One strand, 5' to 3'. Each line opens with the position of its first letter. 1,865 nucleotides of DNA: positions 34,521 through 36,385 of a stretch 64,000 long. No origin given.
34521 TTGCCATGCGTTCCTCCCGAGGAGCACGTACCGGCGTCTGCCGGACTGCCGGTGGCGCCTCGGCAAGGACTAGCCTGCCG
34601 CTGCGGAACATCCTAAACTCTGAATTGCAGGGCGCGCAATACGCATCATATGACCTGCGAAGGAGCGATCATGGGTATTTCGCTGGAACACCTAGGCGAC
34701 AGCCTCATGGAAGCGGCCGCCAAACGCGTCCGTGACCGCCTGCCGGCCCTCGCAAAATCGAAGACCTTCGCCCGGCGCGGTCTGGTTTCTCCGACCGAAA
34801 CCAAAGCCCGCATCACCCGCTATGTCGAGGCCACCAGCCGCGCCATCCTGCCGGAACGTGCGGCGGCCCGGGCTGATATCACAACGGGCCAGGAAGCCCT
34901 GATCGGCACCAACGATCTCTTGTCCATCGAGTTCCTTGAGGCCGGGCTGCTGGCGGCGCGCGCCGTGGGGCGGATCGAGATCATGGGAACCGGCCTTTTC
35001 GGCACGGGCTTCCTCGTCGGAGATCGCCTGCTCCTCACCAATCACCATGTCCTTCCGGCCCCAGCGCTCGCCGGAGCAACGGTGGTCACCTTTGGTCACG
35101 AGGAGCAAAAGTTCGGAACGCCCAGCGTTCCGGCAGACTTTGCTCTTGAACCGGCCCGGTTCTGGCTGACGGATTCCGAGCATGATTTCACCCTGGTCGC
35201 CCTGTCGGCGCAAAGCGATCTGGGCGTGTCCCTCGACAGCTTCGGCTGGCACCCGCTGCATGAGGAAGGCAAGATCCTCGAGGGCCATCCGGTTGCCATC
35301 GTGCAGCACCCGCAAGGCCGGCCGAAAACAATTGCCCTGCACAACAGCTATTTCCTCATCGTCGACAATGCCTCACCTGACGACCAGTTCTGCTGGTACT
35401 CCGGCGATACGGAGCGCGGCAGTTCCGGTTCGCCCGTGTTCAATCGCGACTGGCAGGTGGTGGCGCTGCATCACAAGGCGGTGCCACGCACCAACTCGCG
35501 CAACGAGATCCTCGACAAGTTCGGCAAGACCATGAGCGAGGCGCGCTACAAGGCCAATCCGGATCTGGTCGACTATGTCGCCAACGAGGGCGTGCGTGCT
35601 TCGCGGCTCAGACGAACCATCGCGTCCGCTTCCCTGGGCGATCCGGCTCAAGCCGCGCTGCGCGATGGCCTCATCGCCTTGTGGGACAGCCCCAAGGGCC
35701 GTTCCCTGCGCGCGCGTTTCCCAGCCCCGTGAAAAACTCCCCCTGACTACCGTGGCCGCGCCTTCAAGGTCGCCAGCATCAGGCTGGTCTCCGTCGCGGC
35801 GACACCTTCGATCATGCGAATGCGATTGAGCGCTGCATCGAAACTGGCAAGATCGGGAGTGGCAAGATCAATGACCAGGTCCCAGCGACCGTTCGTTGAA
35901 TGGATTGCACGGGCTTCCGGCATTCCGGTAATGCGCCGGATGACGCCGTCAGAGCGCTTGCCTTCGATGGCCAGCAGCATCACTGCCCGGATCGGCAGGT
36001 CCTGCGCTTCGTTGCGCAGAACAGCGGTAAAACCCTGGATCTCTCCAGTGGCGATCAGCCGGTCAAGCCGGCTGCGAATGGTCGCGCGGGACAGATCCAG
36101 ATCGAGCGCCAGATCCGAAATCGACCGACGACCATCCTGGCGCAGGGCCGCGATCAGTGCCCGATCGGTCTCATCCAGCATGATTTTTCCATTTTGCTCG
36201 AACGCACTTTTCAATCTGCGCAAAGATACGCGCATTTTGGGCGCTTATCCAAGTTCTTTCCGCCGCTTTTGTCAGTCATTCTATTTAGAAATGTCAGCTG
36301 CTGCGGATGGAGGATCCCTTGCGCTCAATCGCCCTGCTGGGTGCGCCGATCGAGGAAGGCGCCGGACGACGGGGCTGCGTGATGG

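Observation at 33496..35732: Divergent pair of cytoplasmic enzymes: SGNH-type hydrolase plus intracellular trypsin-like protease, with no assigned system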

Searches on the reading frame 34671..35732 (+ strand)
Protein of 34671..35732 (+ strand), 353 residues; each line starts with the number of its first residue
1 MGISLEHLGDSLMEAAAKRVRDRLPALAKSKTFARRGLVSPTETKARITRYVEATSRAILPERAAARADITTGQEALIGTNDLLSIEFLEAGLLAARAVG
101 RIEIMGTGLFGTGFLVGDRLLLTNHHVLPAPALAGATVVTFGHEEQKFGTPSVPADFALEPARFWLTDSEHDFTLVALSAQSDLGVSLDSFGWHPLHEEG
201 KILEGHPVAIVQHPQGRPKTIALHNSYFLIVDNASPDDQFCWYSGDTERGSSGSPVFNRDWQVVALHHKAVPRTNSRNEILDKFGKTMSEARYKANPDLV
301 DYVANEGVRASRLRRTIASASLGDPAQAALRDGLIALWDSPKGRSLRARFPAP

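Call 3: search_protein_families(library=pfam, proteins=[window:34671-35732:+], max_evalue=1)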
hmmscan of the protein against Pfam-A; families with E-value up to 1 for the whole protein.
window:34671-35732:+ (353 aa): 3 families
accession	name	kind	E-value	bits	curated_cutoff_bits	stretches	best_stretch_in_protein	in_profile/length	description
PF13365.12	Trypsin_2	-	2.2e-21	77.5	27.6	1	111-266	1-144/144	Trypsin-like peptidase domain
PF00089.32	Trypsin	-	5.3e-05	23.6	20.6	1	106-266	22-194/220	Trypsin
PF00949.27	Peptidase_S7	-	0.0026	18.1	20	1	247-275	93-121/131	Peptidase S7, Flavivirus NS3 serine protease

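Call 4: search_protein_families(library=padloc, proteins=[window:34671-35732:+], max_evalue=1)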
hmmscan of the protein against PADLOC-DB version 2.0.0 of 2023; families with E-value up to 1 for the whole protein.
window:34671-35732:+ (353 aa): 3 families
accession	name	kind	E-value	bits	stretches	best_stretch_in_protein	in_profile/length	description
PDLC02960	RT-Protease_XI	-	4.1e-08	30.6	1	102-279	341-493/506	single gene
PDLC02959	RT-Protease_XI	-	4.7e-08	30.4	1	107-278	348-496/510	single gene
PDLC04593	PDC-M35A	-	0.0036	15.1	1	98-128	10-41/216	-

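Call 5: search_protein_families(library=ncbifam, proteins=[window:34671-35732:+], max_evalue=1)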
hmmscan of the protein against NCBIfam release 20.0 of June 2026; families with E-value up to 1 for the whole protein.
window:34671-35732:+ (353 aa): 0 families

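Call 7: find_homologous_proteins(query=window:34671-35732:+)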
Query window:34671-35732:+ (353 aa): 644 proteins with E <= 0.001 among 8000 candidates; the best 120 are listed.
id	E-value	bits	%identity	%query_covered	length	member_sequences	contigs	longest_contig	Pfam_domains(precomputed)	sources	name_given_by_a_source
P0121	3.7e-227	771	98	100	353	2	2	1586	PF13365.13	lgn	-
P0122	1.8e-223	759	96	100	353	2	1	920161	PF13365.13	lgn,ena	-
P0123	6.8e-210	714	90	100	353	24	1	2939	PF13365.13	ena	-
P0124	3.8e-152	524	64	99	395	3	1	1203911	PF13365.13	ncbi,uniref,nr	ncbi:trypsin-like serine peptidase [Pannonibacter tanglangensis]|uniref:Serine protease n=1 Tax=Pann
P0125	4.7e-139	481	63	99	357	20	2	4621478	PF13365.13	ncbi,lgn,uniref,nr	ncbi:V8-like Glu-specific endopeptidase [Pannonibacter phragmitetus]|uniref:V8-like Glu-specific end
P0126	5.0e-114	399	59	86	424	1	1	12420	PF13365.13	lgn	-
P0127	6.1e-108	379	53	99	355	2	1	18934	PF13365.13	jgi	jgi:endonuclease G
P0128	6.8e-104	366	51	100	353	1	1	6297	PF13365.13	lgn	-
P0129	3.3e-97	344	47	99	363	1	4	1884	PF13365.13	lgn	-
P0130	4.3e-96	340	49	99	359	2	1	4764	PF13365.13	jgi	-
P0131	8.9e-96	339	49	97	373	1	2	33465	PF13365.13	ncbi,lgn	-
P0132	2.9e-95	337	46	98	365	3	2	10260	PF13365.13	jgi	jgi:endonuclease G, mitochondrial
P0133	1.1e-89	319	47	97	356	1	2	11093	PF13365.13,PF00089.33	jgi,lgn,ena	-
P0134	6.9e-86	306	46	96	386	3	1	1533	PF13365.13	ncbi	ncbi:MAG: serine protease [Thiohalocapsa sp.]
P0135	1.6e-85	305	45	96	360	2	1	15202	PF13365.13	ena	-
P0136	5.5e-85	304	43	97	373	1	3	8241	PF13365.13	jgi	jgi:endonuclease G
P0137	2.3e-84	301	46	97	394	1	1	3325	PF13365.13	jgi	jgi:endonuclease G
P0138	4.4e-84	301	45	96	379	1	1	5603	PF13365.13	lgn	-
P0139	5.1e-84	300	41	97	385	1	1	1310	PF13365.13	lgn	-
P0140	5.5e-84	300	45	96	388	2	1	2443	PF13365.13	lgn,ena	-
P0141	1.2e-83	299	45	97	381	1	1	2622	PF13365.13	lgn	-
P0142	8.9e-83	296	47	97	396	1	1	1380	PF13365.13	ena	-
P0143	3.7e-82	294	47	95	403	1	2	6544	PF13365.13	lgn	-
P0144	1.1e-81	293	42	97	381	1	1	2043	PF13365.13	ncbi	-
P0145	4.3e-81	291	43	100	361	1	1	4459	PF13365.13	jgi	-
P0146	5.3e-81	290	45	96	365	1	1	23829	PF13365.13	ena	-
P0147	1.3e-80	289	44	97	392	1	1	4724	PF13365.13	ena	-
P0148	8.6e-80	286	46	91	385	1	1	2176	PF13365.13,PF00089.33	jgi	jgi:endonuclease G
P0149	1.4e-79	286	45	97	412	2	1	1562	PF13365.13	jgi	jgi:endonuclease G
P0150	2.1e-79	285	42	96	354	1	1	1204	PF13365.13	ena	-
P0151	2.7e-79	285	42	99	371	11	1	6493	PF13365.13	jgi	-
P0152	7.6e-79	283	45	97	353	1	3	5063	PF13365.13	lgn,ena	-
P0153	1.7e-78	282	45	96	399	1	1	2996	PF13365.13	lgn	-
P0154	2.4e-78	282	46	94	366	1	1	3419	PF13365.13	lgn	-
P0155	4.0e-78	281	41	98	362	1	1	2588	PF13365.13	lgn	-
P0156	1.1e-77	280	47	88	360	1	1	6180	PF13365.13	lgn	-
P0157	1.5e-77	279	43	99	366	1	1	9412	PF13365.13,PF00089.33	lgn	-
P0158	1.8e-77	279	43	97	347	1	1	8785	PF13365.13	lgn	-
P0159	5.4e-77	277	43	98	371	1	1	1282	PF13365.13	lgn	-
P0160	9.0e-77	277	43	96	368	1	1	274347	PF13365.13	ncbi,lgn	-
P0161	5.4e-76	274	43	95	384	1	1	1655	PF13365.13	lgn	-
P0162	4.5e-75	271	41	99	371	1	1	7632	PF13365.13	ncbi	-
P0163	6.8e-75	270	41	99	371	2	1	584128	PF13365.13,PF00089.33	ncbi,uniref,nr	ncbi:hypothetical protein GCM10007094_27240 [Pseudovibrio japonicus]|uniref:Serine protease n=1 Tax=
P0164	2.5e-74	268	42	95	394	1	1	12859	PF13365.13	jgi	jgi:endonuclease G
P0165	5.6e-74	267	39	99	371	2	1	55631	PF13365.13,PF00089.33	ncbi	-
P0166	6.6e-74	267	42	95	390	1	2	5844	PF13365.13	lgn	-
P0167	6.9e-74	267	49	76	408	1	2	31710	PF13365.13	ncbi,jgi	-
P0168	1.9e-73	266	40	97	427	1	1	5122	PF13365.13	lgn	-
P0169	6.2e-73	264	44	92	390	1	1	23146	PF13365.13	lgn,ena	-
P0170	1.3e-72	263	44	97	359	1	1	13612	PF13365.13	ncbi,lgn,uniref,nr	ncbi:trypsin-like serine peptidase [Hoeflea poritis]|uniref:Serine protease n=1 Tax=Hoeflea poritis 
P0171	2.8e-72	262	43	93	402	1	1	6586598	PF13365.13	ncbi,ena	-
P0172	5.2e-72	261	43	96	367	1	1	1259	PF13365.13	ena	-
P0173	1.1e-69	253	45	93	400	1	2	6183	PF13365.13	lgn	-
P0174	1.5e-69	253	42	97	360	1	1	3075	PF13365.13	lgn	-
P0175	1.5e-69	253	45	79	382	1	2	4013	PF13365.13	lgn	-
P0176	4.6e-69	251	48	76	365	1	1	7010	PF13365.13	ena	-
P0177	1.7e-68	249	42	97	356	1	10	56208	PF13365.13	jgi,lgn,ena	-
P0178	2.6e-68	249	40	93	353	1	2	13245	PF13365.13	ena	-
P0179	5.5e-68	248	39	93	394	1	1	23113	PF13365.13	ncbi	-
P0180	8.7e-68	247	47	76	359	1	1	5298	PF13365.13,PF00089.33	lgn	-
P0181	2.2e-67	246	44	86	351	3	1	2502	PF13365.13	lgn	-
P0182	6.1e-67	244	41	93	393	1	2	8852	PF13365.13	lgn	-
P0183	6.8e-67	244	40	97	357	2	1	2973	PF13365.13,PF00089.33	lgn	-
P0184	3.7e-66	242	40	93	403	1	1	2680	PF13365.13,PF00089.33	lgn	-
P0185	7.4e-66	241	41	98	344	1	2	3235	PF13365.13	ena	-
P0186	1.3e-65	240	52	66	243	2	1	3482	PF13365.13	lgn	-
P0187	7.5e-65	237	39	97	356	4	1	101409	PF13365.13,PF00089.33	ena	-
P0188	8.5e-65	237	41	97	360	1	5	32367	PF13365.13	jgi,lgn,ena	-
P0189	1.6e-64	236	40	85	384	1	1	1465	PF13365.13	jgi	jgi:endonuclease G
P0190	1.8e-64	236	45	76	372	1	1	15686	PF13365.13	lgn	-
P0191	1.8e-64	236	37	99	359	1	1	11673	PF13365.13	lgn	-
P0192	2.1e-63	233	40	96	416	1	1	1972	PF13365.13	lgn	-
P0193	8.0e-63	231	38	93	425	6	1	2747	PF13365.13,PF00089.33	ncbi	-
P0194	1.6e-62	230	45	76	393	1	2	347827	PF13365.13,PF00089.33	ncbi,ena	-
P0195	1.4e-61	227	44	76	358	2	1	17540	PF13365.13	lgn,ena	-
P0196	2.0e-61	226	40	97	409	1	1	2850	PF13365.13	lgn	-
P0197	3.5e-61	225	37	93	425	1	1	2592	PF13365.13,PF00089.33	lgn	-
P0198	2.4e-59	219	40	95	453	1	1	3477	PF13365.13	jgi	jgi:V8-like Glu-specific endopeptidase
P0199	2.5e-59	219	41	77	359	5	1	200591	PF13365.13,PF00089.33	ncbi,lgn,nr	ncbi:MAG: trypsin-like peptidase domain-containing protein [Roseicyclus sp.]|nr:trypsin-like peptida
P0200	4.1e-59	218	38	99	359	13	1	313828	PF13365.13,PF00089.33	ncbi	-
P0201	6.7e-58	214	37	99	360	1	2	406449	PF13365.13,PF00089.33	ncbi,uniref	ncbi:MAG: serine protease [Stappiaceae bacterium]|uniref:trypsin-like serine peptidase n=1 Tax=Rosei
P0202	9.7e-58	214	42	74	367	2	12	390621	PF13365.13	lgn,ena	-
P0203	3.5e-56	209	40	91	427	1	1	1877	PF13365.13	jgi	jgi:endonuclease G, mitochondrial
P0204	1.2e-55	207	45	74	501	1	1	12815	PF13365.13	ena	-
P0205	1.4e-54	204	45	75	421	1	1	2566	PF13365.13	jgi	jgi:endonuclease G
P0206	8.9e-54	201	43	77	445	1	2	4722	PF13365.13,PF00089.33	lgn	-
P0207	9.0e-53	198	38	86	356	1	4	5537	PF13365.13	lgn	-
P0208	2.3e-52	196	44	74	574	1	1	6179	PF13365.13,PF00089.33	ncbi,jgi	jgi:endonuclease G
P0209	7.4e-52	195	40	78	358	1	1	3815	PF13365.13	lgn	-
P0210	2.4e-51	193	45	68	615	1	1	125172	PF13365.13,PF04231.20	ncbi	-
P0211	7.6e-51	191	44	69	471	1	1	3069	PF13365.13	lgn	-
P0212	1.1e-50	191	38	92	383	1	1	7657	PF13365.13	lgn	-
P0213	3.3e-50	189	44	69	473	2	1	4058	PF13365.13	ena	-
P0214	3.3e-49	186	43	74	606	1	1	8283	PF13365.13,PF04231.20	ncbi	-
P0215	4.4e-49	185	38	94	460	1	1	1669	PF13365.13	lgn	-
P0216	1.1e-48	184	37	79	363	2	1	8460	PF13365.13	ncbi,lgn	-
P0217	1.3e-48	184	44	74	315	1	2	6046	PF13365.13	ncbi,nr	ncbi:MAG: trypsin-like peptidase domain-containing protein [Candidatus Promineofilum sp.]|nr:trypsin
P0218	2.1e-48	183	42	79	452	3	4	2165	PF13365.13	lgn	-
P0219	5.0e-48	182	43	80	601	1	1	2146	PF13365.13,PF01223.30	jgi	-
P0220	5.2e-48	182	40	77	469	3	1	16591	PF13365.13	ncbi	-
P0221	6.5e-48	182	42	75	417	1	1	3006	PF13365.13,PF00089.33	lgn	-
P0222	1.2e-47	181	40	82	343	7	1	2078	PF13365.13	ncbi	ncbi:MAG: trypsin-like serine peptidase, partial [Cyanobium sp.]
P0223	1.3e-47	181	44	74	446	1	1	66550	PF13365.13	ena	-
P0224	1.7e-47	180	43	73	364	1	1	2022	PF13365.13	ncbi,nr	ncbi:MAG TPA: serine protease, partial [Planctomycetota bacterium]|nr:serine protease [Planctomyceto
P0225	3.7e-47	179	46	60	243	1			PF13365.13,PF00089.33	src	-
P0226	4.7e-47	179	40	87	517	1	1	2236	PF13365.13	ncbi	-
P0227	4.7e-47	179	41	77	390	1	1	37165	PF13365.13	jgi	jgi:V8-like Glu-specific endopeptidase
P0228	1.3e-46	177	42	69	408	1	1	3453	PF13365.13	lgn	-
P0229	1.4e-46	177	36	92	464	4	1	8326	PF13365.13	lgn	-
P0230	1.7e-46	177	39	77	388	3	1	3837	PF13365.13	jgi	-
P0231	3.1e-46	176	45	65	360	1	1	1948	PF13365.13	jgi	jgi:endonuclease G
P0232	3.3e-46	176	44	75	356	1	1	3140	PF13365.13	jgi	jgi:endonuclease G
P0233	3.8e-46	176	42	71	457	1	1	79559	PF13365.13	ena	-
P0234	4.7e-46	176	43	69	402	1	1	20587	PF13365.13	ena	-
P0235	7.3e-46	175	40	77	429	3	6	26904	PF13365.13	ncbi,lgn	-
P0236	1.5e-45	174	43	69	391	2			PF13365.13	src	-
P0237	2.2e-45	173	38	96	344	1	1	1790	PF13365.13,PF00089.33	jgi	jgi:endonuclease G, mitochondrial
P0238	3.0e-45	173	38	89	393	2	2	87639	PF13365.13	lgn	-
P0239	3.3e-45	173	38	76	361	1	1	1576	PF13365.13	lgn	-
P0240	3.5e-45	173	39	77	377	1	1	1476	PF13365.13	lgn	-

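Call 31: predict_structure(alignment_id=A2)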
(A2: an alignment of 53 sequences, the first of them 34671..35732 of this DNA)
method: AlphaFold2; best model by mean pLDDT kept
length: 353 residues; sequences in the alignment: 53
mean_pLDDT: 91.0   pTM: 0.89
mean pLDDT of the five models: 91.0, 90.9, 89.6, 88.8, 88.7
residues with pLDDT >= 90: 276; 70-90: 49; 50-70: 18; < 50: 10
segments of 3 or more residues with pLDDT < 50: 60-68
pLDDT, mean of each block of 10 residues (from residue 1): 92 94 92 90 91 75 48 55 77 94 95 97 98 98 87 93 98 98 96 95 95 96 91 90 95 96 97 95 97 94 97 98 98 97 88 72
secondary structure, 60 per line:
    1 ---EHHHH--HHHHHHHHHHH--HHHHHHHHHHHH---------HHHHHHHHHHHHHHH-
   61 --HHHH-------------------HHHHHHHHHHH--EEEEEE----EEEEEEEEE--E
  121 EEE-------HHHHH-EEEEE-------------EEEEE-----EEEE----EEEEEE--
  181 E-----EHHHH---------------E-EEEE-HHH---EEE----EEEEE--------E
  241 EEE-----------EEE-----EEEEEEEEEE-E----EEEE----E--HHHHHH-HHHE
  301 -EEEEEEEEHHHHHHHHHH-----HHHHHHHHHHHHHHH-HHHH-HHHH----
elements in order: H5-8 H11-21 H24-35 H45-59 H63-66 H86-96 E99-104 E109-117 E120-123 H131-135 E137-141 E155-159 E165-168 E173-178 H188-191 E209-212 E220-222 E227-231 E240-243 E255-257 E263-272 E279-282 H290-295 E302-309 H310-319 H325-339 H341-344 H346-349

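Call 34: fold_search(model_id=the predicted structure, library=pdb)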
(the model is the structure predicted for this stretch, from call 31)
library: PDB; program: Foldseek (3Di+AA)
matches with E <= 10: 1391; with E <= 0.001: 1173
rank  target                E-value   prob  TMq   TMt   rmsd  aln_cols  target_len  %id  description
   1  8s9k_D                9.7e-13  1.00  0.46  0.59   7.4       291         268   18  Structure of dimeric FAM111A SPD S541A Mutant (released 2024-03-20)
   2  8s9k_C                1.1e-12  1.00  0.47  0.65   5.1       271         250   18  Structure of dimeric FAM111A SPD S541A Mutant (released 2024-03-20)
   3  8s9k_B                1.5e-12  1.00  0.45  0.58   6.6       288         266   19  Structure of dimeric FAM111A SPD S541A Mutant (released 2024-03-20)
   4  8s9k_A                3.6e-12  1.00  0.48  0.66   5.3       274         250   18  Structure of dimeric FAM111A SPD S541A Mutant (released 2024-03-20)
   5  2qf0_F                6.0e-11  1.00  0.42  0.67   5.6       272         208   14  Structure of the delta PDZ truncation of the DegS protease (released 2007-12-11)
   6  8t3i_B                1.3e-10  1.00  0.41  0.58   5.7       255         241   18  Crystal structure of mutant exfoliative toxin C (ExhC) from Mammaliicoccus sciuri (released 2023-11-08)
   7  4rqz_B                1.8e-10  1.00  0.42  0.53   5.3       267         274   15  re-refinement of 1soz, Crystal Structure of DegS protease in complex with an activating peptide (released 2015-03-11)
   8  2qf0_C                2.1e-10  1.00  0.42  0.68   5.3       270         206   14  Structure of the delta PDZ truncation of the DegS protease (released 2007-12-11)
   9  2w7u_A                2.4e-10  1.00  0.40  0.69   5.7       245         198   14  SplA serine protease of Staphylococcus aureus (2.4A) (released 2010-03-31)
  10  3lgv_C                2.4e-10  1.00  0.41  0.67   6.1       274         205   13  H198P mutant of the DegS-deltaPDZ protease (released 2010-08-25)
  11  3lgv_A                2.7e-10  1.00  0.43  0.70   5.1       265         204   14  H198P mutant of the DegS-deltaPDZ protease (released 2010-08-25)
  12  6pym                  2.7e-10  1.00  0.39  0.62   4.9       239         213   17  Structure of active-site serine mutant of ESP, serine protease from Staphylococcus epidermidis (released 2019-08-14)
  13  3lgi_A                2.7e-10  1.00  0.43  0.65   5.6       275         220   14  Structure of the protease domain of DegS (DegS-deltaPDZ) at 1.65 A (released 2010-08-25)
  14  3lgi_B                2.7e-10  1.00  0.43  0.63   8.0       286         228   14  Structure of the protease domain of DegS (DegS-deltaPDZ) at 1.65 A (released 2010-08-25)
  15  2rce_B                3.0e-10  1.00  0.43  0.68   5.0       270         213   13  DFP modified DegS delta PDZ (released 2007-12-11)
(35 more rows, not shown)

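Call 76: search_solved_structures(query=A2, max_evalue=0.001)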
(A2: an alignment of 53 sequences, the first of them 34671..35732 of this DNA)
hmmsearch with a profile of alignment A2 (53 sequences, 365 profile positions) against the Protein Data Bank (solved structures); distinct sequences matched with E-value up to 0.001: 35.
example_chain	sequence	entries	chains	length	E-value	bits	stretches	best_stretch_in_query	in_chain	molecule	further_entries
6yv6_A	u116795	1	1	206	2.4e-10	43.4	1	115-285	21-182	Serine protease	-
6yv5_A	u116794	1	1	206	2.7e-10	43.2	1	115-285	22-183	Serine protease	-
4k1s_A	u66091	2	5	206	4.6e-10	42.5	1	115-285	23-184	Serine protease SplB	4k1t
2vid_A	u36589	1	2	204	4.6e-10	42.5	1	115-285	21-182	SERINE PROTEASE SPLB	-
1wcz_A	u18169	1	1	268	6.5e-09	38.7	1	251-302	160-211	Glutamyl endopeptidase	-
1qy6_A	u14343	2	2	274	7.3e-09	38.5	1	251-302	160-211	serine protease | V8 protease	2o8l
5mm8_A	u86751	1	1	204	1.6e-08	37.4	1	114-275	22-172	Serine protease SplE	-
9bsh_A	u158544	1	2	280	3.4e-08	36.3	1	105-288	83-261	Exfoliative toxin A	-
9bsm_A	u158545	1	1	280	3.8e-08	36.1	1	105-288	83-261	Exfoliative toxin A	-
1agj_A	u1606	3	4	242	3.9e-08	36.1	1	105-288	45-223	EPIDERMOLYTIC TOXIN A | EXFOLIATIVE TOXIN A | EXFOLIATVE TOXIN A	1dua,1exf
8t3j_A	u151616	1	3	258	1.3e-07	34.4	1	104-288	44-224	Exfoliative toxin C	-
1p3c_A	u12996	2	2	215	3.1e-07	33.2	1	105-277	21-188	glutamyl-endopeptidase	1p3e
4ink_A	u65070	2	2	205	3.3e-07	33.1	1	106-273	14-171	Serine protease SplD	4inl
1due_A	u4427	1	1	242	4.1e-07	32.8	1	105-288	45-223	EXFOLIATIVE TOXIN A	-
4jcn_A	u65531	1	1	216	6.9e-07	32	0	251-284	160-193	Glutamyl endopeptidase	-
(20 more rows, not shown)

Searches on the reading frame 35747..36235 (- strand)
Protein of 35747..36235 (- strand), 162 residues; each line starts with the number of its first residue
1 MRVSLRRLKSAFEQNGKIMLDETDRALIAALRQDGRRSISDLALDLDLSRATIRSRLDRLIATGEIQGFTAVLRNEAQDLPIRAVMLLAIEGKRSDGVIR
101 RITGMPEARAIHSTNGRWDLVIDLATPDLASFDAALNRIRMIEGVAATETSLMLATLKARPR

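Call 80: search_protein_families(library=pfam, proteins=[window:35747-36235:-], max_evalue=0.001)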
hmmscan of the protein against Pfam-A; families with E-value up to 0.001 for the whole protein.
window:35747-36235:- (162 aa): 4 families
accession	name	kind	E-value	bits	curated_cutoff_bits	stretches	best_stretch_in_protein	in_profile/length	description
PF01037.27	AsnC_trans_reg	-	6.1e-13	48.9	25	1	90-155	5-72/73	Lrp/AsnC ligand binding domain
PF13404.12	HTH_AsnC-type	-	1.3e-10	41.3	27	1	20-60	1-41/42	AsnC-type helix-turn-helix domain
PF13412.12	HTH_24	-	1.9e-09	37.4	21.9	1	20-64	1-45/48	Winged helix-turn-helix DNA-binding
PF08279.18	HTH_11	-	0.00022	21.5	25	1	26-66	4-46/55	HTH domain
